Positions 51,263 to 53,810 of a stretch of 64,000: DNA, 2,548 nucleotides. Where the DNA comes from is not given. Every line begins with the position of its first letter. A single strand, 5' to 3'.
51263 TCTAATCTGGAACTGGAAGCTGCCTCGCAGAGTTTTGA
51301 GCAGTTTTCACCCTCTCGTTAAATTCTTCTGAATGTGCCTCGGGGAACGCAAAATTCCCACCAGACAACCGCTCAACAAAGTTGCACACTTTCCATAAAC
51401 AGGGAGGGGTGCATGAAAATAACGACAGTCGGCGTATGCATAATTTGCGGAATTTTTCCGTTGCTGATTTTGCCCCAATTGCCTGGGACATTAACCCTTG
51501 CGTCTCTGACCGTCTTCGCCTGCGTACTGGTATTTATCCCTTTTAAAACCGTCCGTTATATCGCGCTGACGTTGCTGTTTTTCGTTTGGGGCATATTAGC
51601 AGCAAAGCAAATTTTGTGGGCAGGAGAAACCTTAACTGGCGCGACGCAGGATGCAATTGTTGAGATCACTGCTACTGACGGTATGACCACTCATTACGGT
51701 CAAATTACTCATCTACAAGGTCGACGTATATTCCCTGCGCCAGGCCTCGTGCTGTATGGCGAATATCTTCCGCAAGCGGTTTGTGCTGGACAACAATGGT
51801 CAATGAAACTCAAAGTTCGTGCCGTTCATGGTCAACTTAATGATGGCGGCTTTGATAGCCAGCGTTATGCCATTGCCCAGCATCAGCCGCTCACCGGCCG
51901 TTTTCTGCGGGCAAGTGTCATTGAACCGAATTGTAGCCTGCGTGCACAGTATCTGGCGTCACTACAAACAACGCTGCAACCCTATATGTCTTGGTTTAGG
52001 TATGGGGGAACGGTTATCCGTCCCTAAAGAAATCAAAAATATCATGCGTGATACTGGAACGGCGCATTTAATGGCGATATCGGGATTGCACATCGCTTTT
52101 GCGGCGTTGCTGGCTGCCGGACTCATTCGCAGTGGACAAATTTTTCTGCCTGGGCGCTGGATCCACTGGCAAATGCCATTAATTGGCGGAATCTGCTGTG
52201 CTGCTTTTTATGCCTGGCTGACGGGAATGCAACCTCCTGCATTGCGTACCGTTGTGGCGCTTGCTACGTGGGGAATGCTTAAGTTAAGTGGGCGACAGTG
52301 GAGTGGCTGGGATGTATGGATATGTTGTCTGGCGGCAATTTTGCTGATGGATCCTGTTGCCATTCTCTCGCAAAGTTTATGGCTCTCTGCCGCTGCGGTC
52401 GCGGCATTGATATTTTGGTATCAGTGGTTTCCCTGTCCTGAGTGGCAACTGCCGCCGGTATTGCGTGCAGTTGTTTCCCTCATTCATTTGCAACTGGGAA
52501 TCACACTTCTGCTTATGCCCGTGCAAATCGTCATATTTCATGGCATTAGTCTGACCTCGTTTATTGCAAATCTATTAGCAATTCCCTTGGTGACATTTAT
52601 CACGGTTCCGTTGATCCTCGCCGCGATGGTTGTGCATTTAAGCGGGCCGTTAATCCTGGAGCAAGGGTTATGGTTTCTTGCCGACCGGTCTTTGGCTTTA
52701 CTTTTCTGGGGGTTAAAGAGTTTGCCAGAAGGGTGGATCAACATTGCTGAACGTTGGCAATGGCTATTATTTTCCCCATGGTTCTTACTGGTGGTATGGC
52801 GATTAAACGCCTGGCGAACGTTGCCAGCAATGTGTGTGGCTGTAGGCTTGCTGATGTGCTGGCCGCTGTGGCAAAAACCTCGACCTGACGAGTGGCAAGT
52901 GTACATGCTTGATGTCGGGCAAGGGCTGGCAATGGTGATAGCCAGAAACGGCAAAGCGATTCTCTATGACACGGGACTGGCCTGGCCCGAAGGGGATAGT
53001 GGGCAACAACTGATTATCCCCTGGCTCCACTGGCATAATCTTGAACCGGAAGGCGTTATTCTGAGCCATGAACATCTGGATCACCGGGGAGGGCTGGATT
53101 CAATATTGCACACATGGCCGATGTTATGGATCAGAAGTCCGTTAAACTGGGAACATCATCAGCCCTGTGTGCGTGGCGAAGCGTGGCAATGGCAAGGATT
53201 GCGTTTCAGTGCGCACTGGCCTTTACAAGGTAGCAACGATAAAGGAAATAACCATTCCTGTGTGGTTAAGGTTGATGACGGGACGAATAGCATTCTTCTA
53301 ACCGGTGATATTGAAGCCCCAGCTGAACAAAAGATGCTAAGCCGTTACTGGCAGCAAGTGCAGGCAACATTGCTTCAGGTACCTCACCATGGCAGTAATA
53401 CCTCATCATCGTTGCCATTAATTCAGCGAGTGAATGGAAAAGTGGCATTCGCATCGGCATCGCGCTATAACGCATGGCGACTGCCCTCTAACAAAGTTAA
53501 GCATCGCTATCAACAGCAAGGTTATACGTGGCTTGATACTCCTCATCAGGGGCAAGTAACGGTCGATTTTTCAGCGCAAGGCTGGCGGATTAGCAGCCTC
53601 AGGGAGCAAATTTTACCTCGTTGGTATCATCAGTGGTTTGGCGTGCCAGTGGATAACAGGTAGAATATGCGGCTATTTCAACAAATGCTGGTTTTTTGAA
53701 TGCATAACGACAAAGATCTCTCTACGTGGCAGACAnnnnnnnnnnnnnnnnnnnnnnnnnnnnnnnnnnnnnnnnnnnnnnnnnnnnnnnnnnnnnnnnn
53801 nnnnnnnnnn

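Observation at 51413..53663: Apparent frameshift in the ComEC/Rec2-family gene ycaI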

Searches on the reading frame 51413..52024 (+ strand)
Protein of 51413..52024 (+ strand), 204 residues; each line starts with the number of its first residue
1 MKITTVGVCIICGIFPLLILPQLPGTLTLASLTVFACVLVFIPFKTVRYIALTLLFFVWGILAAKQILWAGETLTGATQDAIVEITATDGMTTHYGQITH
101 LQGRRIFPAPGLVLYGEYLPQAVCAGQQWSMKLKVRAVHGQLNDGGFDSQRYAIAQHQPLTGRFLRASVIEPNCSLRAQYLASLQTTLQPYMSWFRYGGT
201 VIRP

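Call 11: search_protein_families(library=pfam, proteins=[window:51413-52024:+], max_evalue=0.01)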
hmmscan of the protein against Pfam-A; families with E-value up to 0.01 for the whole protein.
window:51413-52024:+ (204 aa): 1 family
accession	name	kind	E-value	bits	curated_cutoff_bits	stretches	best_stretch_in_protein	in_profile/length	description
PF13567.11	DUF4131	-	5.5e-06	26.6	31.6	1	27-157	9-152/165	Domain of unknown function (DUF4131)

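Call 16: list_cluster_members(proteins=[window:51413-52024:+, window:51942-53660:+, window:51915-53660:+, L001:3530-5248:+])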
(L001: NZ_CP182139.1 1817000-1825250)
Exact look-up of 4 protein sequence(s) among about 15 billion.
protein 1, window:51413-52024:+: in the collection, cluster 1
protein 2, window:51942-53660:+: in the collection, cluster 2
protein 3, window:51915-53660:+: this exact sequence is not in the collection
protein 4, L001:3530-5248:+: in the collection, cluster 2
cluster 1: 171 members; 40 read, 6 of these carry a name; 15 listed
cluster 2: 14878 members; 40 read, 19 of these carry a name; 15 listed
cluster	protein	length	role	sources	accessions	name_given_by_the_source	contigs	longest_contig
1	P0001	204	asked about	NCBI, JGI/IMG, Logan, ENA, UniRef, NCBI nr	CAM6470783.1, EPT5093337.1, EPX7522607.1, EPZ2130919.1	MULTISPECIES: hypothetical protein [Escherichia] | Competence-related protein n=1 Tax=Escherichia coli 1-250-04_S3_C1 TaxID=1444135 ... | hypothetical protein AC00_1018 [Escherichia coli 1-250-04_S3_C1]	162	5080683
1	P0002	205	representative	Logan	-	-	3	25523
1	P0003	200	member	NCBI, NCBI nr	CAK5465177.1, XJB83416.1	Putative competence-related protein [Escherichia coli]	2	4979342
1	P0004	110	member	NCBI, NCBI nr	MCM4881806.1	ComEC family protein, partial [Escherichia coli] | ComEC family protein [Escherichia coli]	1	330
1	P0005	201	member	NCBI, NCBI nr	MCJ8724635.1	hypothetical protein MWG94_23620, partial [Escherichia coli] | hypothetical protein [Escherichia coli]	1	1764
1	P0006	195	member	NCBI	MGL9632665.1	hypothetical protein Q7I59_23230, partial [Escherichia coli]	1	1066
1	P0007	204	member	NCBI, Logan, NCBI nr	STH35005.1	putative competence-related protein [Escherichia coli]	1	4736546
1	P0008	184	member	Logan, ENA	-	-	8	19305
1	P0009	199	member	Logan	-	-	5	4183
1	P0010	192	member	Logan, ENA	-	-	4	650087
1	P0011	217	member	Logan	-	-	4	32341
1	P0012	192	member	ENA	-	-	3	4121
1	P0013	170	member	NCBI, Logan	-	-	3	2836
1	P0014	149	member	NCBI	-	-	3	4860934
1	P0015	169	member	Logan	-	-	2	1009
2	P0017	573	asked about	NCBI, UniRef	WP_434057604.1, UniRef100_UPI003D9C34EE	ComEC family protein [Escherichia coli] | ComEC family protein n=1 Tax=Escherichia coli TaxID=562 RepID=UPI003D9C34EE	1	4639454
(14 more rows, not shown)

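Call 19: find_encoding_contigs(protein=P0001, flank=3000, max_places=10)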
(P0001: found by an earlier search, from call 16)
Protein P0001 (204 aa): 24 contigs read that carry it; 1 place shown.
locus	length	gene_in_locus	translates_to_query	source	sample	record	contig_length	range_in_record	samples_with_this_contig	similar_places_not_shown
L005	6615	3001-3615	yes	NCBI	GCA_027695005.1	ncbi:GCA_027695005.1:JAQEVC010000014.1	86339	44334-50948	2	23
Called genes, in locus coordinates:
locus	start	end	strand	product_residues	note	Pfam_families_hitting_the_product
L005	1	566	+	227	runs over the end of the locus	PF02224:Cytidylate_kin, PF13189:Cytidylate_kin2 (weak)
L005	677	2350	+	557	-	PF00575:S1 (weak), PF17092:PCB_OB (faint), PF21710:Spt6_S1 (faint), PF00575:S1, PF23459:S1_RRP5 (weak), PF00575:S1, PF23459:S1_RRP5 (weak), PF00575:S1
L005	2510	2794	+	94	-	PF00216:Bac_DNA_binding, PF18291:HU-HIG (weak)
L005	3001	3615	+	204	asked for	PF13567:DUF4131 (faint)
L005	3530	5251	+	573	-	PF03772:Competence, PF00753:Lactamase_B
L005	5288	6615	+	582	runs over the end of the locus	PF00664:ABC_membrane, PF00005:ABC_tran, PF02463:SMC_N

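Call 35: find_encoding_contigs(protein=P0017, flank=1000, max_places=3)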
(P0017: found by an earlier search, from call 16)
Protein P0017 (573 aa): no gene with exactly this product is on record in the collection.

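Call 37: search_protein_families(library=ncbifam, proteins=[window:51413-52024:+], max_evalue=0.001)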
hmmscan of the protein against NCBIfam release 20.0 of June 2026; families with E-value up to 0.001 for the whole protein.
window:51413-52024:+ (204 aa): 2 families
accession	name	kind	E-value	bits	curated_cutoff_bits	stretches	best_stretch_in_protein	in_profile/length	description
NF008580.0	PRK11539.1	equivalog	2.4e-79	267.6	969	1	1-192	3-198/758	ComEC family protein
TIGR00361.1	ComEC_Rec2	equivalog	1.4e-45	155.7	190.05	1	65-191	1-127/663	DNA internalization-related competence protein ComEC/Rec2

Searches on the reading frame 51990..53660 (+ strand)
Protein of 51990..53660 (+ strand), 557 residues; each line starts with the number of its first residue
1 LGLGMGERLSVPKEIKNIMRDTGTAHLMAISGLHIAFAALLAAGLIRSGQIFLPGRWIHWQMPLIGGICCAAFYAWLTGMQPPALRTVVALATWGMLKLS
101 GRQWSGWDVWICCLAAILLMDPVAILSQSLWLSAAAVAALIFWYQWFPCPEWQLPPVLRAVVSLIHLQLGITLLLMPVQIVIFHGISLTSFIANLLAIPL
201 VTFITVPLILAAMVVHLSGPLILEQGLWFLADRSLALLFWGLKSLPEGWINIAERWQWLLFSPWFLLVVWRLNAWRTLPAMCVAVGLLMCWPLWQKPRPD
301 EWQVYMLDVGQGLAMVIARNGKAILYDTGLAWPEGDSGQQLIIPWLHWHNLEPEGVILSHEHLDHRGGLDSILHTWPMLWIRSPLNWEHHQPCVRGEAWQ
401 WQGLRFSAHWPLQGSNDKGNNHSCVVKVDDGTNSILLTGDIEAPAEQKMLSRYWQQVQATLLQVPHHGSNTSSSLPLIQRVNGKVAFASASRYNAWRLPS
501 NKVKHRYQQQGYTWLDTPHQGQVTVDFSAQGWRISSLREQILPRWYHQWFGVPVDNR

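Call 11: search_protein_families(library=pfam, proteins=[window:51990-53660:+], max_evalue=0.01)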
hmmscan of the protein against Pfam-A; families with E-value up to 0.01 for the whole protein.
window:51990-53660:+ (557 aa): 3 families
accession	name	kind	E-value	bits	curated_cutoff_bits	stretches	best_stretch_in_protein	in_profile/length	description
PF03772.21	Competence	-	9.6e-54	183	23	1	4-271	2-266/270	Competence protein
PF00753.33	Lactamase_B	-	1.1e-23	84.6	22.7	1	308-487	2-191/196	Metallo-beta-lactamase superfamily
PF12706.13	Lactamase_B_2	-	0.0045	17.1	27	0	344-376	21-54/200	Beta-lactamase superfamily domain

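Call 37: search_protein_families(library=ncbifam, proteins=[window:51990-53660:+], max_evalue=0.001)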
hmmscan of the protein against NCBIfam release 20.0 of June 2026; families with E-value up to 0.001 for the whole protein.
window:51990-53660:+ (557 aa): 5 families
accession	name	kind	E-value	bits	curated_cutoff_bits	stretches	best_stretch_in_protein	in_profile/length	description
NF008580.0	PRK11539.1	equivalog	0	1013.9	969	1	1-556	204-757/758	ComEC family protein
TIGR00361.1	ComEC_Rec2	equivalog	4.5e-276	917.3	190.05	1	1-521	134-663/663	DNA internalization-related competence protein ComEC/Rec2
TIGR00360.1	ComEC_N-term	subfamily_domain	1.4e-62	210.9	36.5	1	24-208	1-171/171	ComEC/Rec2-related protein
NF045979.1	ComEC_MAG0480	equivalog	3.4e-06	26.1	150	1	13-210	211-395/461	MAG0480 family ComEC-like protein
NF012229.1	bla_class_B_core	domain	0.00097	19.3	100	0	314-371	17-70/139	metallo-beta-lactamase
